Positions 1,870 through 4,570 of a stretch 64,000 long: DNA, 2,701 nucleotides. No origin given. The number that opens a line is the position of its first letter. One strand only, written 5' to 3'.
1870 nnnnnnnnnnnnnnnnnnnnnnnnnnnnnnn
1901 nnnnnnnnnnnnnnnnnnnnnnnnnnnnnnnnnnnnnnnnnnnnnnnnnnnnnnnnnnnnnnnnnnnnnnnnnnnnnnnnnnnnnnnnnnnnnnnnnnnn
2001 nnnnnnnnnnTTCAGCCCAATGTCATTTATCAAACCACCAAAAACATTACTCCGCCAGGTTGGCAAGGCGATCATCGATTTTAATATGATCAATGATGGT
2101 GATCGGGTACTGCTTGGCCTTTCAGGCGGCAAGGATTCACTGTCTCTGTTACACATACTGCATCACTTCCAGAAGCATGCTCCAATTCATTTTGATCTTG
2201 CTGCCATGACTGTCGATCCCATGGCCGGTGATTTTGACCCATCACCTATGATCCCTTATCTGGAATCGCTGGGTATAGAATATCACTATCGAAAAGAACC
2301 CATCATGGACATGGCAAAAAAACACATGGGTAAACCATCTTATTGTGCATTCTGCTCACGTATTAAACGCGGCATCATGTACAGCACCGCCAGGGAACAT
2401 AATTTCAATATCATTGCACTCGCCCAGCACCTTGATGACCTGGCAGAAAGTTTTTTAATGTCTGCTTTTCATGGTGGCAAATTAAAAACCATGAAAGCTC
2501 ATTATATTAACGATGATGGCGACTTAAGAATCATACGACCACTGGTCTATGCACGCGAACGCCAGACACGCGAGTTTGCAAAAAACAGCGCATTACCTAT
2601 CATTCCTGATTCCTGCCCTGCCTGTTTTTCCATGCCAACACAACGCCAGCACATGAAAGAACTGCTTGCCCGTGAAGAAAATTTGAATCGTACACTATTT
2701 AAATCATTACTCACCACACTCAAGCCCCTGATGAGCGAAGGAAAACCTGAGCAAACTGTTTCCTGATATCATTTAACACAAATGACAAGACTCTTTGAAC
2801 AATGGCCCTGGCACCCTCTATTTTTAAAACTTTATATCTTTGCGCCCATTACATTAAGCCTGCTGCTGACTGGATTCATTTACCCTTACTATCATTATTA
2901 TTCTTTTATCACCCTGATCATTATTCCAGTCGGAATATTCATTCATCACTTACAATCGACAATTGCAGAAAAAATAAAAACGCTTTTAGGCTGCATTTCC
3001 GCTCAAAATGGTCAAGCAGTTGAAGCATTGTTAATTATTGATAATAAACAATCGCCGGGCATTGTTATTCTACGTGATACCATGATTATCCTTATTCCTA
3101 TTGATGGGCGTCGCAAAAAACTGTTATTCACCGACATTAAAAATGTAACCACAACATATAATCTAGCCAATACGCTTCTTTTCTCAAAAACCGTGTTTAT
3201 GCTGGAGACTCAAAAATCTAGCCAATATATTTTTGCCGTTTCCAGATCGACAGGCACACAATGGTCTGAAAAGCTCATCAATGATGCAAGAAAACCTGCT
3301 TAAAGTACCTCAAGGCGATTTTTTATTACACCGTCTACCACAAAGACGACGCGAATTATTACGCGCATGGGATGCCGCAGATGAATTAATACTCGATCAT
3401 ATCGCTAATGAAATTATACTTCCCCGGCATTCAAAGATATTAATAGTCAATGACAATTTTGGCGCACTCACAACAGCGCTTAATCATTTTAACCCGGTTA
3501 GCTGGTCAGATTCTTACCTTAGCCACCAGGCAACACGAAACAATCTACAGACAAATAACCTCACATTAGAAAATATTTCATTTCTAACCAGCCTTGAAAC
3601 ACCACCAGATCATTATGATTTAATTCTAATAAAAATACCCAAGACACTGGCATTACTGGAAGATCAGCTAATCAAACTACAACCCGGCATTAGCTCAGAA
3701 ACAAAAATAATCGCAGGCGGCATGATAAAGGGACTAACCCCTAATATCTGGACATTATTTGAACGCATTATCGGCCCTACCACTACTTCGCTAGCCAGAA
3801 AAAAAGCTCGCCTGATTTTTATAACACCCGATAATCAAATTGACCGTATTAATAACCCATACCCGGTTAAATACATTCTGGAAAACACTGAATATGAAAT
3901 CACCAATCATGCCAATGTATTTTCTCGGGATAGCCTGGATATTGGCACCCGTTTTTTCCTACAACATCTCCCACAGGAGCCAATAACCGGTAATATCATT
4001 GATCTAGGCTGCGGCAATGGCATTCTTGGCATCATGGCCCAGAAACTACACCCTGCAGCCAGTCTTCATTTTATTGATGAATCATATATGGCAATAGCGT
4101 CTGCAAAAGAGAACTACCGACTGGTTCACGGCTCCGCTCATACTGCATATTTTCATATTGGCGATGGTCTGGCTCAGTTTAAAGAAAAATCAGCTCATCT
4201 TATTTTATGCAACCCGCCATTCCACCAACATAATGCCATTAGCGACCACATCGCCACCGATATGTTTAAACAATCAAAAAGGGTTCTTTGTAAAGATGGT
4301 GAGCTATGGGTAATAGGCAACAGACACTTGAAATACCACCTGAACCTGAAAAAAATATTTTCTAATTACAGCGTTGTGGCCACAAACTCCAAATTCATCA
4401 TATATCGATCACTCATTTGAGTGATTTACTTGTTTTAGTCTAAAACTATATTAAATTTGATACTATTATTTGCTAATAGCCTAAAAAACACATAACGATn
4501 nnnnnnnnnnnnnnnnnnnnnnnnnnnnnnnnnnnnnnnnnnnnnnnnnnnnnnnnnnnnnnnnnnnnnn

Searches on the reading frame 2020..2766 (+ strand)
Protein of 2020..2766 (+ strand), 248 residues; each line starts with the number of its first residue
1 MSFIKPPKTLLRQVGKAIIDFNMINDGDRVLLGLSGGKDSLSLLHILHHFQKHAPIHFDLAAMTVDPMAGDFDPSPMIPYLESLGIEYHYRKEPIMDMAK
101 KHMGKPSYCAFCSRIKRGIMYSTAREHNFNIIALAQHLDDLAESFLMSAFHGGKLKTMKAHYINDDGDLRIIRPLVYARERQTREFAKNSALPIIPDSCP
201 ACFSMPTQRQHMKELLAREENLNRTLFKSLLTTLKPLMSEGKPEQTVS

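Call 11: find_related_loci(query=window:2020-2763:+, collection=genome_contigs, flank=4000)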
Query window:2020-2763:+ (248 aa) in genome_contigs; peptide patterns used: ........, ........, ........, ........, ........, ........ (x = any residue, [..] = any of these).
155 stretches matched a pattern; 111 encode a relative of the query (tblastn E <= 1e-3); the best 80 are kept; 80 distinct loci.
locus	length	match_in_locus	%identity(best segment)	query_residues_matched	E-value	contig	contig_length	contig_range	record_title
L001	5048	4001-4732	90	1-244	5e-155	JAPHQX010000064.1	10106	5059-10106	MAG: Gammaproteobacteria bacterium isolate N1D-Bin_17 c_000000790829, whole genome shotgun sequence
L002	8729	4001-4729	88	2-244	5e-147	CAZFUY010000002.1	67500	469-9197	MAG TPA_asm: uncultured Thiotrichaceae bacterium isolate SRP128015_co3_148 genome assembly, contig: NODE_205_length_6750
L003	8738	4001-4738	85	3-248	2e-146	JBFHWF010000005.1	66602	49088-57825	MAG: Gammaproteobacteria bacterium isolate Mix_sand09.2021.07.Z.19 k141_1939631_length_66602_cov_18.6205, whole genome s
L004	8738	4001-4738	84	3-248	5e-146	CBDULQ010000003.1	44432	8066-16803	MAG TPA_asm: uncultured Gammaproteobacteria bacterium isolate SRR18550247_metabat2_13 genome assembly, contig: ERZ250748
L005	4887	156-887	85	3-246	9e-148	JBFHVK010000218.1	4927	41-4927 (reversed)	MAG: Gammaproteobacteria bacterium isolate Mix_sand09.2021.07.G.48 k141_705824_length_4927_cov_34.9300, whole genome sho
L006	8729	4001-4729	84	3-245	2e-145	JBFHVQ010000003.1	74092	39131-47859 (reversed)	MAG: Gammaproteobacteria bacterium isolate Mix_sand09.2021.07.G.57 k141_2159400_length_74092_cov_13.3632, whole genome s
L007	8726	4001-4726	84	3-244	2e-144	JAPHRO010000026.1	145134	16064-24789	MAG: Gammaproteobacteria bacterium isolate N2D-Bin_4 c_000000403231, whole genome shotgun sequence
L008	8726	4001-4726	85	3-244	5e-144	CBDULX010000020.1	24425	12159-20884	MAG TPA_asm: uncultured Gammaproteobacteria bacterium isolate SRR22808123_concoct_97 genome assembly, contig: ERZ2504345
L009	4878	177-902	84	3-244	2e-144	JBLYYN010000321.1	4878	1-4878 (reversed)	MAG: Gammaproteobacteria bacterium isolate DBRS2.bin3 k97_781202, whole genome shotgun sequence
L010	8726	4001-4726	86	3-244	5e-143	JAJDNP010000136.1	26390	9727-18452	MAG: Gammaproteobacteria bacterium isolate ALSabin.113 k141_1164835, whole genome shotgun sequence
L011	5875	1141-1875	82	3-247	2e-142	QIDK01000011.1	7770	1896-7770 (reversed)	MAG: Gammaproteobacteria bacterium isolate SZUA-229 Ga0063294_10006647, whole genome shotgun sequence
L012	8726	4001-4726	83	3-244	1e-141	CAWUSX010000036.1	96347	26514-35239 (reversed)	MAG: uncultured Gammaproteobacteria bacterium isolate HER19_SLT_250_bin_4_1 genome assembly, contig: HER19_SLT_250_bin_4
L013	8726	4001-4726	82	3-244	2e-140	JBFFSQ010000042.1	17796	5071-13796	MAG: Gammaproteobacteria bacterium isolate Mix_mud21.2022.07.52 k141_1825594_length_17796_cov_21.2451, whole genome shot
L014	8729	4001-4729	79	2-244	1e-135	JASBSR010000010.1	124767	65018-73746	MAG: Gammaproteobacteria bacterium isolate BWSM_144 k141_2027482, whole genome shotgun sequence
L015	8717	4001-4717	80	3-241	5e-134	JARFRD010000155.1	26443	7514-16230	MAG: Gammaproteobacteria bacterium isolate MAG_Ve_Sed_41 k141_4230350, whole genome shotgun sequence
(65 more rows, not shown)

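Call 17: search_protein_families(library=ncbifam, proteins=[window:2020-2766:+], max_evalue=0.00001)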
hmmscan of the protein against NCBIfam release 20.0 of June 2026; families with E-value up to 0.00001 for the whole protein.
window:2020-2766:+ (248 aa): 5 families
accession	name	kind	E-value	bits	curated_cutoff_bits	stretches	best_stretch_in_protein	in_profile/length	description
NF007972.0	PRK10696.1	equivalog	1.1e-67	228.4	272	1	5-236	19-250/295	tRNA 2-thiocytidine(32) synthetase TtcA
TIGR02432.1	lysidine_TilS_N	equivalog_domain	1.9e-19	70.3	93.6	1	29-198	1-171/189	tRNA lysidine(34) synthetase TilS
NF049949.1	tRNAsynTtuAPyrococ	equivalog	3.6e-12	46.1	450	1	12-216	32-235/292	tRNA-5-methyluridine(54) 2-sulfurtransferase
NF047749.1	tRNAThiolNcsA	equivalog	7e-09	35.2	500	1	25-168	51-201/322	tRNA 2-thiolation protein NcsA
NF007942.0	PRK10660.1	equivalog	5.2e-07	28.8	606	0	130-198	114-183/439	tRNA lysidine(34) synthetase TilS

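Call 24: find_encoding_contigs(protein=window:2020-2766:+, flank=3000, max_places=6)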
Protein window:2020-2766:+ (248 aa): 3 contigs read that carry it; 3 places shown.
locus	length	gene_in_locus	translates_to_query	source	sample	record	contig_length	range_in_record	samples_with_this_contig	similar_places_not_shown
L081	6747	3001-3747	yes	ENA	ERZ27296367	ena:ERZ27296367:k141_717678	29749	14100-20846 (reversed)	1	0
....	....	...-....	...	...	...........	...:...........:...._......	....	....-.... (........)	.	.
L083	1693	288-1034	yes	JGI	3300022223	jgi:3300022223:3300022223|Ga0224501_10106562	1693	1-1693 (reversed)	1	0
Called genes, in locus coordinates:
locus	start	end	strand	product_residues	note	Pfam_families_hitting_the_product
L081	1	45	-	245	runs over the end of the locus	PF00977:His_biosynth, PF01180:DHO_dh (faint), PF03060:NMO (faint), PF01207:Dus (weak)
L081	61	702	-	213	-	PF00117:GATase, PF07685:GATase_3 (weak), PF07722:Peptidase_C26 (faint)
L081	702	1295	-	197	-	PF00475:IGPD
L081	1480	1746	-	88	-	-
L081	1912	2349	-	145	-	PF02580:Tyr_Deacylase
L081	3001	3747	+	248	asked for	PF01171:ATP_bind_3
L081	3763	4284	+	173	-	-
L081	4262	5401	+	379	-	PF26049:RLMG_N, PF08242:Methyltransf_12 (faint), PF05175:MTS, PF06325:PrmA, PF13847:Methyltransf_31 (weak), PF13649:Methyltransf_25 (weak)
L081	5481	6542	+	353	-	-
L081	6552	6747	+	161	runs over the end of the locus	-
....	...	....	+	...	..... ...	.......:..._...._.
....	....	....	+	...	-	-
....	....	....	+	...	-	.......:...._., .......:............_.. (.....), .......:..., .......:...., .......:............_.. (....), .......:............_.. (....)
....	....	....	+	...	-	-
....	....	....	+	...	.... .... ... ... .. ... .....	-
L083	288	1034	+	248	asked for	PF01171:ATP_bind_3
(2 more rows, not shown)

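Call 59: search_protein_families(library=ncbifam, proteins=[L003:2604-3554:-], max_evalue=1e-10)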
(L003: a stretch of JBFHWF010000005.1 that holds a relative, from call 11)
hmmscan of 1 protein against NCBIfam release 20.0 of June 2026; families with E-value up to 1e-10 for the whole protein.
L003:2604-3554:- (316 aa): 8 families
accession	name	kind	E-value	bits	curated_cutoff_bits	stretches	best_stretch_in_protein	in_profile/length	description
TIGR01249.1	pro_imino_pep_1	equivalog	4.5e-129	430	259.75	1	9-310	2-305/307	prolyl aminopeptidase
TIGR01250.1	pro_imino_pep_2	subfamily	1.1e-19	71.1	167.65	1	12-134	3-128/288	proline iminopeptidase-family hydrolase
NF045632.1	hydroxlase_HsaD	equivalog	7.3e-15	54.7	400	0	17-134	18-136/290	4,5:9,10-diseco-3-hydroxy-5,9,17-trioxoandrosta-1(10),2-diene-4-oate hydrolase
TIGR03611.1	RutD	equivalog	1.2e-14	54.3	238.5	0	58-132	37-110/258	pyrimidine utilization protein D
TIGR02427.1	protocat_pcaD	equivalog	2.4e-12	46.8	255.85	0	61-132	40-109/251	3-oxoadipate enol-lactonase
NF045945.1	ProImpepLactob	equivalog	2.8e-12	46.7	400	1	31-133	24-129/293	proline iminopeptidase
NF045948.1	ProImpepThrmp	equivalog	1.8e-11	44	500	0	30-133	20-126/291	proline iminopeptidase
NF051488.1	bifunc_PcaDC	exception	6.8e-11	41.9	390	0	60-132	38-108/375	bifunctional 3-oxoadipate enol-lactonase/4-carboxymuconolactone decarboxylase PcaDC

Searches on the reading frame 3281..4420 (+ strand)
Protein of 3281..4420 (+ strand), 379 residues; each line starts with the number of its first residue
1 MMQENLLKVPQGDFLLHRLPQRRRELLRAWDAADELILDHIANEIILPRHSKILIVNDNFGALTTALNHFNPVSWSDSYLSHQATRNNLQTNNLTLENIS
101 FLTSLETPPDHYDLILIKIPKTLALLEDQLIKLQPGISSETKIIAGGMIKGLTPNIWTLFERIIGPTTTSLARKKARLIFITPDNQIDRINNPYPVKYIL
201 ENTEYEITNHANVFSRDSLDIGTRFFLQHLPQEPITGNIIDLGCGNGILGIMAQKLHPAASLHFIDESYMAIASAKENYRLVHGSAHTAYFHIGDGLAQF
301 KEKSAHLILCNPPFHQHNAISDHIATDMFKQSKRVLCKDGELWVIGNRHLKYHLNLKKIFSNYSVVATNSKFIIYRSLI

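Call 17: search_protein_families(library=ncbifam, proteins=[window:3281-4420:+], max_evalue=0.00001)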
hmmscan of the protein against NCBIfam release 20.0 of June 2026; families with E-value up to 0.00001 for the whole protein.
window:3281-4420:+ (379 aa): 9 families
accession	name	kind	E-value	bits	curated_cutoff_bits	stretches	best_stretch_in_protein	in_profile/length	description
NF011577.0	PRK15001.1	equivalog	4.4e-98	328.6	468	1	16-377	13-371/378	23S rRNA (guanine(1835)-N(2))-methyltransferase RlmG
NF007023.0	PRK09489.1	equivalog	1e-28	100.5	295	1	178-377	142-334/342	16S rRNA (guanine(1207)-N(2))-methyltransferase RsmC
TIGR03534.1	RF_mod_PrmC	equivalog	3.2e-12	46.4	199.1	1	225-316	79-168/253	peptide chain release factor N(5)-glutamine methyltransferase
TIGR00536.1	hemK_fam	subfamily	9.9e-10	37.9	115.5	1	185-328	60-205/286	HemK family protein methyltransferase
TIGR03533.1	L3_gln_methyl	equivalog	2.8e-09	36.7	229.7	1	189-321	71-206/284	50S ribosomal protein L3 N(5)-glutamine methyltransferase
NF001785.0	PRK00517.2-2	equivalog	1.4e-08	34.3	188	1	223-311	132-218/282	50S ribosomal protein L11 methyltransferase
TIGR00406.1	prmA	equivalog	2.8e-08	33.6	183.15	1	237-311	161-232/288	50S ribosomal protein L11 methyltransferase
NF001786.0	PRK00517.2-4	equivalog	3.3e-07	29.7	327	0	238-287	146-193/277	50S ribosomal protein L11 methyltransferase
NF011529.0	PRK14968.1-3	equivalog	5.3e-06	26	162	0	236-315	35-109/198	putative methyltransferase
